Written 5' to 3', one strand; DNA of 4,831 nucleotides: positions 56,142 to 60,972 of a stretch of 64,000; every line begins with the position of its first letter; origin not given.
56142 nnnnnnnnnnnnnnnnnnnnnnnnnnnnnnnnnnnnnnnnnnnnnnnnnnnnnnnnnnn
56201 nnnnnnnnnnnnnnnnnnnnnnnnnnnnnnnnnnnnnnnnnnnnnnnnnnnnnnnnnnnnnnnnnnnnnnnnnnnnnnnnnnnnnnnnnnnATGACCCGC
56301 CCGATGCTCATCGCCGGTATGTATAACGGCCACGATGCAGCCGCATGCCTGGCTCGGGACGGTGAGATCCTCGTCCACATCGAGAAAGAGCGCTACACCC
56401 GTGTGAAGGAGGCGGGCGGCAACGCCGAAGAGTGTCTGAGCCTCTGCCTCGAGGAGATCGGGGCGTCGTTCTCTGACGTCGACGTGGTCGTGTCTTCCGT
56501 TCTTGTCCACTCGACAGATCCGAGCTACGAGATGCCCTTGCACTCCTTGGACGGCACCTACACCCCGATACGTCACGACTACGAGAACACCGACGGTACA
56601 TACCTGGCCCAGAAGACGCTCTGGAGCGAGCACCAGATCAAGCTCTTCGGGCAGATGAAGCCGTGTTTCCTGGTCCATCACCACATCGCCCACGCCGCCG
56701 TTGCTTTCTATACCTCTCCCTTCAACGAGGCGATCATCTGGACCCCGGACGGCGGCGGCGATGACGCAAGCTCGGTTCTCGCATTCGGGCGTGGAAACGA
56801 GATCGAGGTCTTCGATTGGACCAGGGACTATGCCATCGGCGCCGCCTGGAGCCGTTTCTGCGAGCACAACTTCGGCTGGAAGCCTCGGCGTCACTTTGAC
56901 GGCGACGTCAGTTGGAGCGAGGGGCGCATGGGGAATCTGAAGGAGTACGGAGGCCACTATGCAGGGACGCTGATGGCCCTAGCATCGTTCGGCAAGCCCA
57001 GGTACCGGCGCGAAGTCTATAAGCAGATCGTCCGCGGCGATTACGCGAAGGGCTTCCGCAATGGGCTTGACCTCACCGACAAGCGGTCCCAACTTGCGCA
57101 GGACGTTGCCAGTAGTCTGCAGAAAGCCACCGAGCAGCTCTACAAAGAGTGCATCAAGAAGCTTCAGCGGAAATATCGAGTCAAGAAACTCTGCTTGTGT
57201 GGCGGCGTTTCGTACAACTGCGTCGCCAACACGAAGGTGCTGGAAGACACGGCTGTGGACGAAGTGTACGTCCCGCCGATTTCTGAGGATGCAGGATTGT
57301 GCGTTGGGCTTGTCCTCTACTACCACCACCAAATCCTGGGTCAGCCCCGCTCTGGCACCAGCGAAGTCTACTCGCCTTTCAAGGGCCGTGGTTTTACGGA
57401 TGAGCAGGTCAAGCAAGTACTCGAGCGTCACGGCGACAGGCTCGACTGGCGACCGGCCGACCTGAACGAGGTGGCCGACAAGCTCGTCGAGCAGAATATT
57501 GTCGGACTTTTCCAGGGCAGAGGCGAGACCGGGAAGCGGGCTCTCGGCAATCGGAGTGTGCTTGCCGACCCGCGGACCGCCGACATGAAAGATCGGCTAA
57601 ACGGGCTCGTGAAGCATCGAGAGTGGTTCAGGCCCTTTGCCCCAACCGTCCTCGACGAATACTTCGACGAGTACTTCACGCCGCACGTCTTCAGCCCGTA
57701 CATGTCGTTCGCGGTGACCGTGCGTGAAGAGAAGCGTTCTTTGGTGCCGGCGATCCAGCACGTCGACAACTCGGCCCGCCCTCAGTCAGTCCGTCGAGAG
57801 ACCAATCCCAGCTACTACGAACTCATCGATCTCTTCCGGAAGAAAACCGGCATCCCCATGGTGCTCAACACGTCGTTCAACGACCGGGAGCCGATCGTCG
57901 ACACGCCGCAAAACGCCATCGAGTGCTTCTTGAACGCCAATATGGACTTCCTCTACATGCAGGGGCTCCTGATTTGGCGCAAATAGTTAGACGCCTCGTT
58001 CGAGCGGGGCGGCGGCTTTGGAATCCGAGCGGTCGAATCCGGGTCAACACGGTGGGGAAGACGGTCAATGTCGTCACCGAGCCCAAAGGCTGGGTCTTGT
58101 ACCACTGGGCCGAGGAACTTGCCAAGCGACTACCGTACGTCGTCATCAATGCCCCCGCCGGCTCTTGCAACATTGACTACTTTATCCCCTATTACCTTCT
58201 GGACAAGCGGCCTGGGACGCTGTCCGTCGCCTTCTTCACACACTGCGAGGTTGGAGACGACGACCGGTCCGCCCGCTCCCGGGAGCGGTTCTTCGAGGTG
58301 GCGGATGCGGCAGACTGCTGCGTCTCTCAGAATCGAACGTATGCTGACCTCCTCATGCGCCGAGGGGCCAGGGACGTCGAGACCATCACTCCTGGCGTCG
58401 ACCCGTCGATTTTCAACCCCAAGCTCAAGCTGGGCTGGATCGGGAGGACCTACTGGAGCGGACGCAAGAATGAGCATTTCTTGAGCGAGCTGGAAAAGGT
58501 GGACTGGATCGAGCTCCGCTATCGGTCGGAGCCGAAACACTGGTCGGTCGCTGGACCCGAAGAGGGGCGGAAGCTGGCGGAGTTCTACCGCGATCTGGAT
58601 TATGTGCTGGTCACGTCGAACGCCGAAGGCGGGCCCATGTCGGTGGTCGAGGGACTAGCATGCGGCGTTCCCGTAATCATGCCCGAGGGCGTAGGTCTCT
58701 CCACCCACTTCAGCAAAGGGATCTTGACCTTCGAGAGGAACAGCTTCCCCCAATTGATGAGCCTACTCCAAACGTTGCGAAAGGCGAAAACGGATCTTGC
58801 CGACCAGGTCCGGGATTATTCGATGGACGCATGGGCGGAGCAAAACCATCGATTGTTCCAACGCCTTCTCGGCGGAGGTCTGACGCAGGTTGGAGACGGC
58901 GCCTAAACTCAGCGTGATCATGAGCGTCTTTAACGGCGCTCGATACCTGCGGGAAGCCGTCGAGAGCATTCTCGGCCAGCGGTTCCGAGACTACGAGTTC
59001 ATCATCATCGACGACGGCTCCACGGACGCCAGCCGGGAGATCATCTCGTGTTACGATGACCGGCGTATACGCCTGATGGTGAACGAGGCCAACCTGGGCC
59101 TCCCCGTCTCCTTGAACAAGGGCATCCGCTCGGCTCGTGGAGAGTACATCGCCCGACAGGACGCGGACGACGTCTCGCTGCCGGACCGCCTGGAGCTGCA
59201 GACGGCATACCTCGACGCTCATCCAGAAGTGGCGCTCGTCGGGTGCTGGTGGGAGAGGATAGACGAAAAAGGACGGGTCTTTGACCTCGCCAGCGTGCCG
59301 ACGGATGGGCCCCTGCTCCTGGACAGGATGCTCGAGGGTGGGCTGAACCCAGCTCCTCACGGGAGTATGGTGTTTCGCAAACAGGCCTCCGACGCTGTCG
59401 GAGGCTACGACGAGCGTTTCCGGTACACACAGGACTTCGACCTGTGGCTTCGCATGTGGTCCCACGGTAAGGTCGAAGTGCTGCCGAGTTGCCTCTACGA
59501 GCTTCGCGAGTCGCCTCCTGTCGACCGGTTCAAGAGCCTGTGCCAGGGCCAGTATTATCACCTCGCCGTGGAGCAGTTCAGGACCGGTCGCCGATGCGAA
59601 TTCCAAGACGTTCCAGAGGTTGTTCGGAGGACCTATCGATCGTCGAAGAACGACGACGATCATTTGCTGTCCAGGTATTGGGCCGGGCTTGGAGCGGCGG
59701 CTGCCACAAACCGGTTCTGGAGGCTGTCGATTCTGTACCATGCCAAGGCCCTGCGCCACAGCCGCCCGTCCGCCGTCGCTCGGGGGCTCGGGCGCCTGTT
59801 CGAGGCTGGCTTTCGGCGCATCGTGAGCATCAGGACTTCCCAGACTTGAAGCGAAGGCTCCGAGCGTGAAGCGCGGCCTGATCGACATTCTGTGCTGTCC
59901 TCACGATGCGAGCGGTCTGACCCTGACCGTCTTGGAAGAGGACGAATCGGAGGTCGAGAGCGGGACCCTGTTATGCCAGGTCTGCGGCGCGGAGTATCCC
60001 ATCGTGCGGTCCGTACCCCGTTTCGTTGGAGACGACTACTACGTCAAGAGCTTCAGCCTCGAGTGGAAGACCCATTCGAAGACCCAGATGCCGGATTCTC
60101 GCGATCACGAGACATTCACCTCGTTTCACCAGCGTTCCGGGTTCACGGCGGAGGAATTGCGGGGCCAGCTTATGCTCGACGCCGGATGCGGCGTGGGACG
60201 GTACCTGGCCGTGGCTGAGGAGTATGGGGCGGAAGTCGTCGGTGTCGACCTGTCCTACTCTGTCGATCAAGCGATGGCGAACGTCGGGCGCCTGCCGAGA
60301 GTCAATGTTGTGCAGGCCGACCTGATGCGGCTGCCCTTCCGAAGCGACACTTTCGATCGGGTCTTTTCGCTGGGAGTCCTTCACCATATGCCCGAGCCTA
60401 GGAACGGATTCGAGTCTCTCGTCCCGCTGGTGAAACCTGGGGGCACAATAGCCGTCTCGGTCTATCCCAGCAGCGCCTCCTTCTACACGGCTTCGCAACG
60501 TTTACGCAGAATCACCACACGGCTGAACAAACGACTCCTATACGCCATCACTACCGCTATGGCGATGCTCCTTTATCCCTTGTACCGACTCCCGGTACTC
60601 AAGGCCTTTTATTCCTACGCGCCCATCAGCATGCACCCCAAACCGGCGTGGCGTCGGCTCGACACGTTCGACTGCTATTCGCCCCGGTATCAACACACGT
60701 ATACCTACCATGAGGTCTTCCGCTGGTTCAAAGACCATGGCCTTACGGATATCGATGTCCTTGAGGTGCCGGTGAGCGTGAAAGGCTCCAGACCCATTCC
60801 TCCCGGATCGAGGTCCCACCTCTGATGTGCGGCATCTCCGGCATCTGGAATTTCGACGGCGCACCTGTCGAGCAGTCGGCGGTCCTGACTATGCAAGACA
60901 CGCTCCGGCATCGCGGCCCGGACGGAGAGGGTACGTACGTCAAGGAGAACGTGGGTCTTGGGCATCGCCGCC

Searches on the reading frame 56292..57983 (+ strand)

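Call 13: search_protein_families(library=pfam, proteins=[window:56292-57983:+], max_evalue=0.001)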
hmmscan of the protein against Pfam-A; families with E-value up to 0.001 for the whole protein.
window:56292-57983:+ (564 aa): 4 families
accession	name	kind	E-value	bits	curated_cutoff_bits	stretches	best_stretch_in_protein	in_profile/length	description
PF16861.10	Carbam_trans_C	-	1.1e-64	217.5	27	1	395-561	1-168/170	Carbamoyltransferase C-terminus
PF02543.21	Carbam_trans_N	-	2.3e-31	109.9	24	1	13-339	9-343/346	Carbamoyltransferase N-terminus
PF00814.31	TsaD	-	1.8e-06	28.3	24.8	1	123-330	82-254/264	tRNA N6-adenosine threonylcarbamoyltransferase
PF22521.2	HypF_C_2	-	0.00047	20.4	27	1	216-338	112-239/241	Carbamoyltransferase, Kae1-like Domain, second subdomain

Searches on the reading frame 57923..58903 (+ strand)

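Call 13: search_protein_families(library=pfam, proteins=[window:57923-58903:+], max_evalue=0.001)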
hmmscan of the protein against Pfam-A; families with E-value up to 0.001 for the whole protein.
window:57923-58903:+ (327 aa): 4 families
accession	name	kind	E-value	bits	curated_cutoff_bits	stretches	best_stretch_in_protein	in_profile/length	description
PF00534.26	Glycos_transf_1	-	8.7e-07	29.1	26.4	1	209-253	77-121/172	Glycosyl transferases group 1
PF13692.12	Glyco_trans_1_4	-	4.3e-06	27.5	27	1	206-261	60-113/142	Glycosyl transferases group 1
PF13524.12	Glyco_trans_1_2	-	0.00013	22.3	25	0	210-287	32-113/144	Glycosyl transferase-like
PF20706.3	GT4-conflict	-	0.00046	19.7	26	1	216-268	273-324/385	Family 4 Glycosyltransferase in conflict systems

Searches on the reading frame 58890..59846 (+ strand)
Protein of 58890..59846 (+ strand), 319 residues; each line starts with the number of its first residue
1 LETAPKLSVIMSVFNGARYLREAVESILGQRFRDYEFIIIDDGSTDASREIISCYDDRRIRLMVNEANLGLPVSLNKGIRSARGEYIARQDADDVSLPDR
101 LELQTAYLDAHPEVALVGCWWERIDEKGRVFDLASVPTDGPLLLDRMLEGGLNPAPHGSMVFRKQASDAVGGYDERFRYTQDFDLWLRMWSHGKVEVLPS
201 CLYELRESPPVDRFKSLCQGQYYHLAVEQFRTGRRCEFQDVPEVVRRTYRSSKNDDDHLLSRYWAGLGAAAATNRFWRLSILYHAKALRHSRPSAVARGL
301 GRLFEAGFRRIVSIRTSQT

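Call 13: search_protein_families(library=pfam, proteins=[window:58890-59846:+], max_evalue=0.001)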
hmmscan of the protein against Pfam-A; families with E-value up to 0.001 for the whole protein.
window:58890-59846:+ (319 aa): 4 families
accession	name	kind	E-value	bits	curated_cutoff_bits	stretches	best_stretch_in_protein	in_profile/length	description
PF00535.33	Glycos_transf_2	-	1.2e-32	113.6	23.3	1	8-167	1-164/168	Glycosyl transferase family 2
PF10111.15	Glyco_tranf_2_2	-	3.6e-16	59.9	27.3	1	15-201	8-212/276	Glycosyltransferase like family 2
PF13641.12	Glyco_tranf_2_3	-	1.4e-14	55.2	27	1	5-193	1-198/230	Glycosyltransferase like family 2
PF13632.12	Glyco_trans_2_3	-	0.00029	21.2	27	1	91-204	6-123/198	Glycosyl transferase family group 2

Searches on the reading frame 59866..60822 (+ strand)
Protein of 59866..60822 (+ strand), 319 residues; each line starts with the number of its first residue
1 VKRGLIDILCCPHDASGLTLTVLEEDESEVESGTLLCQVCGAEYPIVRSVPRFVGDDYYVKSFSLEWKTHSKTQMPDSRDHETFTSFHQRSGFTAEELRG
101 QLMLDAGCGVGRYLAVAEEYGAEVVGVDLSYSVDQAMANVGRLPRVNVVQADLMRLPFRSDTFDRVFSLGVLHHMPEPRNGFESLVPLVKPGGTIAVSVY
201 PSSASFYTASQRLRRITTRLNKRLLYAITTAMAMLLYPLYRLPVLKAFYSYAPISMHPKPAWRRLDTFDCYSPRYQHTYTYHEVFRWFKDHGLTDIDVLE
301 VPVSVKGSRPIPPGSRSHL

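Call 13: search_protein_families(library=pfam, proteins=[window:59866-60822:+], max_evalue=0.001)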
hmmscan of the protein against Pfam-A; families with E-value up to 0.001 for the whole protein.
window:59866-60822:+ (319 aa): 9 families
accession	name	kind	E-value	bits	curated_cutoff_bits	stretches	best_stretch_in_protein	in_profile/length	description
PF08241.18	Methyltransf_11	-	1.5e-20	74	21.2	1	104-196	1-94/95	Methyltransferase domain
PF13649.12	Methyltransf_25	-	7e-17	62.3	27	1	104-193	2-97/97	Methyltransferase domain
PF08242.18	Methyltransf_12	-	8.7e-15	55.7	30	1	104-195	1-98/98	Methyltransferase domain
PF13489.12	Methyltransf_23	-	8.4e-13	48.8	27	1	99-221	22-124/164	Methyltransferase domain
PF13847.12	Methyltransf_31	-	3.2e-10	40.3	27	1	103-200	7-112/145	Methyltransferase domain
PF02353.26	CMAS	-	2.8e-07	30.6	27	1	99-197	62-164/273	Mycolic acid cyclopropane synthetase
PF08003.17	Methyltransf_9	-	4.4e-07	29.6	23.8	1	96-196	112-216/315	Protein of unknown function (DUF1698)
PF03966.22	Trm112p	-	2.8e-05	24.4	22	1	3-48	2-39/40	Trm112p-like protein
PF01209.24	Ubie_methyltran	-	3.2e-05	23.8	20.1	1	96-197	44-151/233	ubiE/COQ5 methyltransferase family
